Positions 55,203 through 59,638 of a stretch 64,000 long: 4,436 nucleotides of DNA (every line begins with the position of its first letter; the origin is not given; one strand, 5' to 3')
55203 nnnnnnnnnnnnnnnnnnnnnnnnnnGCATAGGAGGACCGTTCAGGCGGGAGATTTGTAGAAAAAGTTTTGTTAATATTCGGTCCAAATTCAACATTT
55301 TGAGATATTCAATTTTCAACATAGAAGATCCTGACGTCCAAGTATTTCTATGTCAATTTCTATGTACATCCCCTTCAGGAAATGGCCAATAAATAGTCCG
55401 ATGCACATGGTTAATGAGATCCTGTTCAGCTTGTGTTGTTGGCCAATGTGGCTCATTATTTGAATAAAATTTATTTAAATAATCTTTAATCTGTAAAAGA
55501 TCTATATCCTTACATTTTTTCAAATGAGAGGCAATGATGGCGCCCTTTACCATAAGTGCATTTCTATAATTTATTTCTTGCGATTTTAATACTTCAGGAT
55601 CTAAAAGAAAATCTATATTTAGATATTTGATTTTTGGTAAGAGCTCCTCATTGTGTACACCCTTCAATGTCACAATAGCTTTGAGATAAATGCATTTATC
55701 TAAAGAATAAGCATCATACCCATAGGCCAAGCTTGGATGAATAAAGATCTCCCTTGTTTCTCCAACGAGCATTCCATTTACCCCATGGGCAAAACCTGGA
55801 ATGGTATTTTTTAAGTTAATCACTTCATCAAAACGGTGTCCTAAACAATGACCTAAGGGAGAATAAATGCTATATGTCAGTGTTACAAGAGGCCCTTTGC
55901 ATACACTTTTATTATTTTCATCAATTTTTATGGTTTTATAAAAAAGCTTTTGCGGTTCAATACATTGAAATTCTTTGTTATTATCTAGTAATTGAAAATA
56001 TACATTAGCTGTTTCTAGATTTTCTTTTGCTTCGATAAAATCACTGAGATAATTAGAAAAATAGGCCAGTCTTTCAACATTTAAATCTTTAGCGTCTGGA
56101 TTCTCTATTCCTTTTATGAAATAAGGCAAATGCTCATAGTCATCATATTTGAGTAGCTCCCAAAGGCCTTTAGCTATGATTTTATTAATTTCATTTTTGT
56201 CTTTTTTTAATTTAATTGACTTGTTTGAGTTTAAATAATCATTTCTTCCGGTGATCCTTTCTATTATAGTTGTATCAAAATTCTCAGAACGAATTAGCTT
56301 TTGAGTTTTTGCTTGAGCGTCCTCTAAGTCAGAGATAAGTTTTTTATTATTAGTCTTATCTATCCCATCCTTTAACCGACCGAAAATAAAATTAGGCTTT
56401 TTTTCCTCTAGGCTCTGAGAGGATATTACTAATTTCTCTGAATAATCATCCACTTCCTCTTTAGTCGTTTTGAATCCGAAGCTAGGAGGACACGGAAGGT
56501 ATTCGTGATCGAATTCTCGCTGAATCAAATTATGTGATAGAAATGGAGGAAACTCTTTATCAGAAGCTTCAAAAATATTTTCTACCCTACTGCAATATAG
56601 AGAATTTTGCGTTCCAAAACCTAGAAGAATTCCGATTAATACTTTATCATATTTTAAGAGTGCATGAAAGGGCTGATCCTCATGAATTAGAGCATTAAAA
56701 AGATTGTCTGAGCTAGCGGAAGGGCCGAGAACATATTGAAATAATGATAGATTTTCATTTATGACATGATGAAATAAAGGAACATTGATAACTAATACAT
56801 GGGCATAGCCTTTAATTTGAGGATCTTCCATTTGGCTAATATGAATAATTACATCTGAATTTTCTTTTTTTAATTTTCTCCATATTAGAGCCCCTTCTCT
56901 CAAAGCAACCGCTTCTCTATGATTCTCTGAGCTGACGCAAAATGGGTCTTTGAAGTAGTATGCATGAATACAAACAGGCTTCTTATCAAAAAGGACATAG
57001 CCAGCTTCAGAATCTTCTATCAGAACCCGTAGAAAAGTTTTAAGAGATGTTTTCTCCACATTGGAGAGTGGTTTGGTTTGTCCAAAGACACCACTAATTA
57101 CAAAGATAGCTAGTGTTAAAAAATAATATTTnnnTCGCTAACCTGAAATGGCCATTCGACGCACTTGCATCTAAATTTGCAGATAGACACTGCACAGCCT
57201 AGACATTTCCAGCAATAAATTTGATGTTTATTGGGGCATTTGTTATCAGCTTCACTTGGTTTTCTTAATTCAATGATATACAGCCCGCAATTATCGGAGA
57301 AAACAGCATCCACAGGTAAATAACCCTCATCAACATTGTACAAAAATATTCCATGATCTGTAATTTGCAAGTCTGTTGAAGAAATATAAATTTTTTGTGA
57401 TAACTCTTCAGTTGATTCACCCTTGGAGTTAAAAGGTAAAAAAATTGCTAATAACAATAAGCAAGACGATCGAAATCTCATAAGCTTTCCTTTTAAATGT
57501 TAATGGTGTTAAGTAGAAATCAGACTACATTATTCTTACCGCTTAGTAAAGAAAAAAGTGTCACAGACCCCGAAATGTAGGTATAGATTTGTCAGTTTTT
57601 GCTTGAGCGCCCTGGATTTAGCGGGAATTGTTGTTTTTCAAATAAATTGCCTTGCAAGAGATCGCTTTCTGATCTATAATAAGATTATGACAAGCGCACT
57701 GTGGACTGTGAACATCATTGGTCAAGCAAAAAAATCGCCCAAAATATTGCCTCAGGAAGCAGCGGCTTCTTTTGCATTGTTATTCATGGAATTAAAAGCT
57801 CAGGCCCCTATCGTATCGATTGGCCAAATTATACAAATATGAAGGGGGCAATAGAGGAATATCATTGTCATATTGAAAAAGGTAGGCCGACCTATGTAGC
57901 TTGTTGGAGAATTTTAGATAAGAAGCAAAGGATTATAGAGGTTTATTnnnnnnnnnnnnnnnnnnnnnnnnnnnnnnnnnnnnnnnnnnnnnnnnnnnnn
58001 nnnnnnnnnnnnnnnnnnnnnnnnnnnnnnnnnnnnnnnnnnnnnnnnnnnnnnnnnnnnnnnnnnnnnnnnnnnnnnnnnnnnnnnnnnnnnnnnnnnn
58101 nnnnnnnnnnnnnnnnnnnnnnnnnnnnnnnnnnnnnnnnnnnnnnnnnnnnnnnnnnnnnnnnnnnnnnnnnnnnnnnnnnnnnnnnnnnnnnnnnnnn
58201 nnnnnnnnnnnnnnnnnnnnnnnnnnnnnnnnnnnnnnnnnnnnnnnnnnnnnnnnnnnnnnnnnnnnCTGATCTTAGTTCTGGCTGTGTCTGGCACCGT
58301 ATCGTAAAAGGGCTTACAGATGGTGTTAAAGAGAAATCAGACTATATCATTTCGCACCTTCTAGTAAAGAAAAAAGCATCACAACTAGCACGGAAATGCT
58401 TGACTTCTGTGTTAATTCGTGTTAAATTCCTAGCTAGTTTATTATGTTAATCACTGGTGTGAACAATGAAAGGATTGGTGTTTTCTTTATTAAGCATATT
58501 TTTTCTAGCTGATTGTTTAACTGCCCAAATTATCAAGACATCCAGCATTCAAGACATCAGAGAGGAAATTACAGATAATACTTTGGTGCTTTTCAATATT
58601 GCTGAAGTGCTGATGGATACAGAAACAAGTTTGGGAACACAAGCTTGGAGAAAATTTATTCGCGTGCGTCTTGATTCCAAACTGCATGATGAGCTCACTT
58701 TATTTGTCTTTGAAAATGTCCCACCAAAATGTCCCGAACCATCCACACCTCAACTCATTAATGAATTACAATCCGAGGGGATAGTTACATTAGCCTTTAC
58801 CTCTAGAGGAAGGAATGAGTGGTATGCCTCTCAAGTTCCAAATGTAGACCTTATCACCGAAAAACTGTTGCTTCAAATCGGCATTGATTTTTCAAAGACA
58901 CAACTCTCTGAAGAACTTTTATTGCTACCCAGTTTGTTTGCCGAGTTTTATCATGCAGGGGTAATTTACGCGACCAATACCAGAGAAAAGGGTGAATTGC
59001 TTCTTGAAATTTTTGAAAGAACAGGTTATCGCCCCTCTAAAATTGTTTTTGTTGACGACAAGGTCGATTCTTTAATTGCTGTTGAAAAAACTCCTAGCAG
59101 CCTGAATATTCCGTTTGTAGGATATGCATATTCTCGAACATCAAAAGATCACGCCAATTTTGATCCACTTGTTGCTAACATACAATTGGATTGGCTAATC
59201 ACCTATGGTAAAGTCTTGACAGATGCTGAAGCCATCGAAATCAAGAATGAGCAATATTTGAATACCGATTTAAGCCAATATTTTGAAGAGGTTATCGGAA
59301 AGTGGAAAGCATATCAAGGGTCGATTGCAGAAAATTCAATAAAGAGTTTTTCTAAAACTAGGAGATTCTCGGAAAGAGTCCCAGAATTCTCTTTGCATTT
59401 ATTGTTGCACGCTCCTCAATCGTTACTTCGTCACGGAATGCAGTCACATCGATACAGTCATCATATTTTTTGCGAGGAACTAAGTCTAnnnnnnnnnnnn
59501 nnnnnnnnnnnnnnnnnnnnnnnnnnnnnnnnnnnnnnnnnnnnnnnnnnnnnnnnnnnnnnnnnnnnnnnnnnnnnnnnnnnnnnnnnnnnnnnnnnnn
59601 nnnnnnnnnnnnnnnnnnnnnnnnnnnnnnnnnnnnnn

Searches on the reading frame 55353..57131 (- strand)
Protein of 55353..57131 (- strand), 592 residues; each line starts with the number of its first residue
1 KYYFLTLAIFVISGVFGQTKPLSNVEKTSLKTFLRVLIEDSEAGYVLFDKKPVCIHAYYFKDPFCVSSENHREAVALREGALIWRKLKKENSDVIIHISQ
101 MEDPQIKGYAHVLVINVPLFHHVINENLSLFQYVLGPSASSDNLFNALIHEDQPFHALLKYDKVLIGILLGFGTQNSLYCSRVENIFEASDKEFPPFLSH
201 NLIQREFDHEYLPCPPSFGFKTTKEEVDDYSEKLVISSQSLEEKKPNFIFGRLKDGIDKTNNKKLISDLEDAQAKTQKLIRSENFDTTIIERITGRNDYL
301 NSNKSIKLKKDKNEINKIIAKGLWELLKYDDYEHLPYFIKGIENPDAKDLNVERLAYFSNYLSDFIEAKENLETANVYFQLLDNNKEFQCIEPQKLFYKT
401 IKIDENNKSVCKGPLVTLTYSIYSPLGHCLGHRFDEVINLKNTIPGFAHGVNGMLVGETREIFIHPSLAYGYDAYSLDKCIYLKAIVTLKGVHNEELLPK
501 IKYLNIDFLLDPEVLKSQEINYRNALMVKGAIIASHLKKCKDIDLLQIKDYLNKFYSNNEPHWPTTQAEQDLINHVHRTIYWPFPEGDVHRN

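Call 15: search_protein_families(library=pfam, proteins=[window:55353-57131:-], max_evalue=0.001)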
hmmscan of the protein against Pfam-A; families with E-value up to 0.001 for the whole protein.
window:55353-57131:- (592 aa): 1 family
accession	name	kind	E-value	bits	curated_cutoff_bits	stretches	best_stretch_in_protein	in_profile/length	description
PF00254.34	FKBP_C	-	4.5e-06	27.3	21.1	1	437-473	38-74/94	FKBP-type peptidyl-prolyl cis-trans isomerase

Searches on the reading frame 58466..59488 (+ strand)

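Call 15: search_protein_families(library=pfam, proteins=[window:58466-59488:+], max_evalue=0.001)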
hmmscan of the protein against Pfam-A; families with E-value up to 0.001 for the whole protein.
window:58466-59488:+ (341 aa): 1 family
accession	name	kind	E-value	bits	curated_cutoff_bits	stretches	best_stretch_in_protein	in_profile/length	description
PF11019.14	DUF2608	-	4e-33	115.4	22.6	1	25-253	2-240/244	Protein of unknown function (DUF2608)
